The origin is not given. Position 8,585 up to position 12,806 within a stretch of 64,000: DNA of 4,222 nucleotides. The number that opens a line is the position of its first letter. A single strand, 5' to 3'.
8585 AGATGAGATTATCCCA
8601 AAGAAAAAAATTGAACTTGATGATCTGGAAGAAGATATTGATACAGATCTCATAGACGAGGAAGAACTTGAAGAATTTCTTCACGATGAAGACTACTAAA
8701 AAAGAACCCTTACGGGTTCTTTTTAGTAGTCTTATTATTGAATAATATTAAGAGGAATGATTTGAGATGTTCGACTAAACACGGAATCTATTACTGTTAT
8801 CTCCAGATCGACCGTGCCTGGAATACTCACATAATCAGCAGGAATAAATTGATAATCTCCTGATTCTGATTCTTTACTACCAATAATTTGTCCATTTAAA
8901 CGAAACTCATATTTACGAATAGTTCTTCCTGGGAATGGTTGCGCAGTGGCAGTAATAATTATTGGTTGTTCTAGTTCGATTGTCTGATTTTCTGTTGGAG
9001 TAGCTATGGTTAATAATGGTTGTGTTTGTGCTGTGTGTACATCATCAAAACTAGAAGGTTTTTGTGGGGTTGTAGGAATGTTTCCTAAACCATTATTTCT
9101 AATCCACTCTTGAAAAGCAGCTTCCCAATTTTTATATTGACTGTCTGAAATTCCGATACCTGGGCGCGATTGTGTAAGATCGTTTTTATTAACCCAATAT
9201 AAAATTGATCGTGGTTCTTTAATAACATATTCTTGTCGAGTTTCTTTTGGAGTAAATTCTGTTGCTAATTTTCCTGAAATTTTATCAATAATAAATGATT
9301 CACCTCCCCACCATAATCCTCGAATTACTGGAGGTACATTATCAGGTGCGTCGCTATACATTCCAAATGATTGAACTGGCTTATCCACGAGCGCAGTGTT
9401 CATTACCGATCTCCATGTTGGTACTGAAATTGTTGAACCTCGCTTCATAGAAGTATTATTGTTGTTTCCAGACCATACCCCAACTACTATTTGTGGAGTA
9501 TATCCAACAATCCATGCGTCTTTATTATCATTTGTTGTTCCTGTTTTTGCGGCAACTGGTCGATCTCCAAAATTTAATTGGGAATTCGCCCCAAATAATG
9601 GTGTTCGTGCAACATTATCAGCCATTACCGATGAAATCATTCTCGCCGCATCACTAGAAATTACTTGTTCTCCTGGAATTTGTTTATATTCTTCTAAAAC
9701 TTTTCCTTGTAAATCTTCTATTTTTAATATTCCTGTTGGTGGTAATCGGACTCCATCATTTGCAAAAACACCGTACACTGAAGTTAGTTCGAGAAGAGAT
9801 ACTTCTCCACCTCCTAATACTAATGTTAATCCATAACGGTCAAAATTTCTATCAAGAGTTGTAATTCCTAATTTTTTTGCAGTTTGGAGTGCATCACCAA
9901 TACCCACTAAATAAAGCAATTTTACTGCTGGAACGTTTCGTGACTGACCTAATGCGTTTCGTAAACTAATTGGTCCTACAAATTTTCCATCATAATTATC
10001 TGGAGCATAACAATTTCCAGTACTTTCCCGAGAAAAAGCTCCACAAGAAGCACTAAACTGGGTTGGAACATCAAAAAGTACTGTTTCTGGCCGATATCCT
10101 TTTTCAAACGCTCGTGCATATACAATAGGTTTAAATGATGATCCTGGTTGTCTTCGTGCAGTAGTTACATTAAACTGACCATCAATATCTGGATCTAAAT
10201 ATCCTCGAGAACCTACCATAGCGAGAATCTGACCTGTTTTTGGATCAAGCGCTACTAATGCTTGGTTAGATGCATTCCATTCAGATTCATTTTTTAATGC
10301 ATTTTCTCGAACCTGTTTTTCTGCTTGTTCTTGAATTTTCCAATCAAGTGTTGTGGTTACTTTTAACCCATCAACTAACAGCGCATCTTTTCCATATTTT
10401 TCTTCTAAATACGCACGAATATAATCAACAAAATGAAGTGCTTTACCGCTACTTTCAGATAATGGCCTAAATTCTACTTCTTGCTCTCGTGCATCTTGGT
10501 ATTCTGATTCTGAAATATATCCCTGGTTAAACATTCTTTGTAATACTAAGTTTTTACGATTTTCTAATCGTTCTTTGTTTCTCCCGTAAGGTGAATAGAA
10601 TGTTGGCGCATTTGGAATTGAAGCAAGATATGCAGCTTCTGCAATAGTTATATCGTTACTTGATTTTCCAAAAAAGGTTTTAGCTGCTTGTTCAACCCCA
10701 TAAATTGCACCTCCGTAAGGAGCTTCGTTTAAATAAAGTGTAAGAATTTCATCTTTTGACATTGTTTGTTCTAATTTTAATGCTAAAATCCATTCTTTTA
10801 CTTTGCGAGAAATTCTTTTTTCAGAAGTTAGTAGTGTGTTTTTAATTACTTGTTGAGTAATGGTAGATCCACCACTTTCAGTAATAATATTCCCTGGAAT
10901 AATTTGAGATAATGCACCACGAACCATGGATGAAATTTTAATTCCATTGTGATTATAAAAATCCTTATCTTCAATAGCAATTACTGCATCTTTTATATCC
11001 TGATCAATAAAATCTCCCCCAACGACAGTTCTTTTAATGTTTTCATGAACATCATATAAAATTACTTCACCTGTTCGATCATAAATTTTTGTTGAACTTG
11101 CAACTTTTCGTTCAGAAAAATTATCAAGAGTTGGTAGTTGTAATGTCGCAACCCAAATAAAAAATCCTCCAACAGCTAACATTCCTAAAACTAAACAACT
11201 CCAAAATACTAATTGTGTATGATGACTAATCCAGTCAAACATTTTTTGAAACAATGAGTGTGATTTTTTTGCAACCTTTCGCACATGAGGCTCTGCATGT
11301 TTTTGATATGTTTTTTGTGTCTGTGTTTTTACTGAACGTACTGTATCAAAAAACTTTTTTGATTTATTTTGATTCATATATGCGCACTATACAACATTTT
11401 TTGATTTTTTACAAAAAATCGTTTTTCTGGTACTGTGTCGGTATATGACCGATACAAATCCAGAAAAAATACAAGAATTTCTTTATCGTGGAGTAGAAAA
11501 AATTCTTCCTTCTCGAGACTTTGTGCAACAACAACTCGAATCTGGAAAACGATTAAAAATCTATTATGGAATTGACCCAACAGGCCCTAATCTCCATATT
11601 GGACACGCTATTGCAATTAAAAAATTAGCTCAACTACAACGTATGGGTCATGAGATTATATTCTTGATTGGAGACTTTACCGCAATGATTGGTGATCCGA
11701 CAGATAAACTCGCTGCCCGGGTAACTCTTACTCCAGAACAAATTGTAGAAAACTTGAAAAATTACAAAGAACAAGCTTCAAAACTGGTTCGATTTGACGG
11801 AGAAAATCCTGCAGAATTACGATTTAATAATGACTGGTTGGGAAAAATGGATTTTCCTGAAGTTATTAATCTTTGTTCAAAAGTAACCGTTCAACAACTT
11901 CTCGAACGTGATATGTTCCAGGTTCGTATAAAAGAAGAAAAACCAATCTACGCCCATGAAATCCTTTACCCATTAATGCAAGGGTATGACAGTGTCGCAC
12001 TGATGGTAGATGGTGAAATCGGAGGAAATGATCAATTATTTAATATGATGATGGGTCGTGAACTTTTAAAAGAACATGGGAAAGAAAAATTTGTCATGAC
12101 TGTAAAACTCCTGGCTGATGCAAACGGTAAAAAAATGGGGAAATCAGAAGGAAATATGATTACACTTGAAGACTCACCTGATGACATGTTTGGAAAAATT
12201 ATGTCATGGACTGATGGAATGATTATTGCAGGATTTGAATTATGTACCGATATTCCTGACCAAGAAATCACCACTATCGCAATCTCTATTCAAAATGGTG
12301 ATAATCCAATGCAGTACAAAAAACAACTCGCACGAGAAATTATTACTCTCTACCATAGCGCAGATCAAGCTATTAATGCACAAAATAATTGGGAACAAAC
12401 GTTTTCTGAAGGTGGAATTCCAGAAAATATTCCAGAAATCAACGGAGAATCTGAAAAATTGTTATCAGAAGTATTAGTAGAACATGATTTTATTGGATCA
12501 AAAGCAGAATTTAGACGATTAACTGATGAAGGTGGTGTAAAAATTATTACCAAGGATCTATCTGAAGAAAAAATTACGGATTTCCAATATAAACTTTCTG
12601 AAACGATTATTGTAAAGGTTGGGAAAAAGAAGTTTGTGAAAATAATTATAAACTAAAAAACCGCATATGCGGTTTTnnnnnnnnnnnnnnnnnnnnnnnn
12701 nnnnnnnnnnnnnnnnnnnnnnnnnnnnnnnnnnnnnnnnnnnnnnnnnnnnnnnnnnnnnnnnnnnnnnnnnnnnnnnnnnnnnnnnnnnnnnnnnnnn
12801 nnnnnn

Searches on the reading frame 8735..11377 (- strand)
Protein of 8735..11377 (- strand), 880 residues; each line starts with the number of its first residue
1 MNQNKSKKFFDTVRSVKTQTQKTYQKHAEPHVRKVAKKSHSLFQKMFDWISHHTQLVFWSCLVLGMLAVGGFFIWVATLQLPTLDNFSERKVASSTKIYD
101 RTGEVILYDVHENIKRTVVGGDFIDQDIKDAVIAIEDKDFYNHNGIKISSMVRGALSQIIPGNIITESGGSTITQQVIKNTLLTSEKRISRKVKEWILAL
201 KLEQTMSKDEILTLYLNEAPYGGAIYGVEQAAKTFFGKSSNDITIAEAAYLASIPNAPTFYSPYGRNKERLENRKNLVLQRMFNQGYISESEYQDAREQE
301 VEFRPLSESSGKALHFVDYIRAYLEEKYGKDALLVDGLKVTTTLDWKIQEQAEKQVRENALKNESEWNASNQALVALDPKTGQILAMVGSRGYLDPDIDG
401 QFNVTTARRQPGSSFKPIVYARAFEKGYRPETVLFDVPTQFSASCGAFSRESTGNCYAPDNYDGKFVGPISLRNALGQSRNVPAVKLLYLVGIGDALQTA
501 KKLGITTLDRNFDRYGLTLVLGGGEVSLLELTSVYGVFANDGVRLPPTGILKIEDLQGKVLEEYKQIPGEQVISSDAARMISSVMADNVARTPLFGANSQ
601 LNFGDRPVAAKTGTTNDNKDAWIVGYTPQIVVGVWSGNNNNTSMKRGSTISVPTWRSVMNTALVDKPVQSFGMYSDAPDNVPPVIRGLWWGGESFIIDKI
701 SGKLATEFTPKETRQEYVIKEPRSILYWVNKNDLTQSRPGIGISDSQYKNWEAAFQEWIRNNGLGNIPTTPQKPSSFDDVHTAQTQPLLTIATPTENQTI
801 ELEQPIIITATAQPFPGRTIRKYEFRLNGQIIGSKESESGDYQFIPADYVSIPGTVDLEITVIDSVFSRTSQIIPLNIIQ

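Call 16: search_protein_families(library=pfam, proteins=[window:8735-11377:-])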
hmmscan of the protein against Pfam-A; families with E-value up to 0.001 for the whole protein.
window:8735-11377:- (880 aa): 3 families
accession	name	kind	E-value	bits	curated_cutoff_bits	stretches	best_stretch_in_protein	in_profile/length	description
PF00912.28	Transgly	-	1.7e-56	190.9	27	1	109-282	7-177/178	Transglycosylase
PF00905.27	Transpeptidase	-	9e-28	97.8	22.1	1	373-659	2-298/299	Penicillin binding protein transpeptidase domain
PF17957.7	Big_7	-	2.6e-05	25.2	24.1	1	787-844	1-56/70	Bacterial Ig domain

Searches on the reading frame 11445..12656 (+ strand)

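Call 17: search_protein_families(library=pfam, proteins=[window:11445-12656:+], max_evalue=0.1)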
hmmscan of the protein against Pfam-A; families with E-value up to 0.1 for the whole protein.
window:11445-12656:+ (403 aa): 3 families
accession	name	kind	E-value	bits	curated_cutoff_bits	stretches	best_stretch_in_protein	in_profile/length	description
PF00579.31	tRNA-synt_1b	-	5e-68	230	21.1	1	34-320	3-291/292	tRNA synthetases class I (W and Y)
PF22421.1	SYY_C-terminal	-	0.0026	18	27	1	327-398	7-81/83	Tyrosine--tRNA ligase SYY-like C-terminal domain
PF00133.28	tRNA-synt_1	-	0.019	14.2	22.7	1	213-240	358-385/414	tRNA synthetases class I (I, L, M and V)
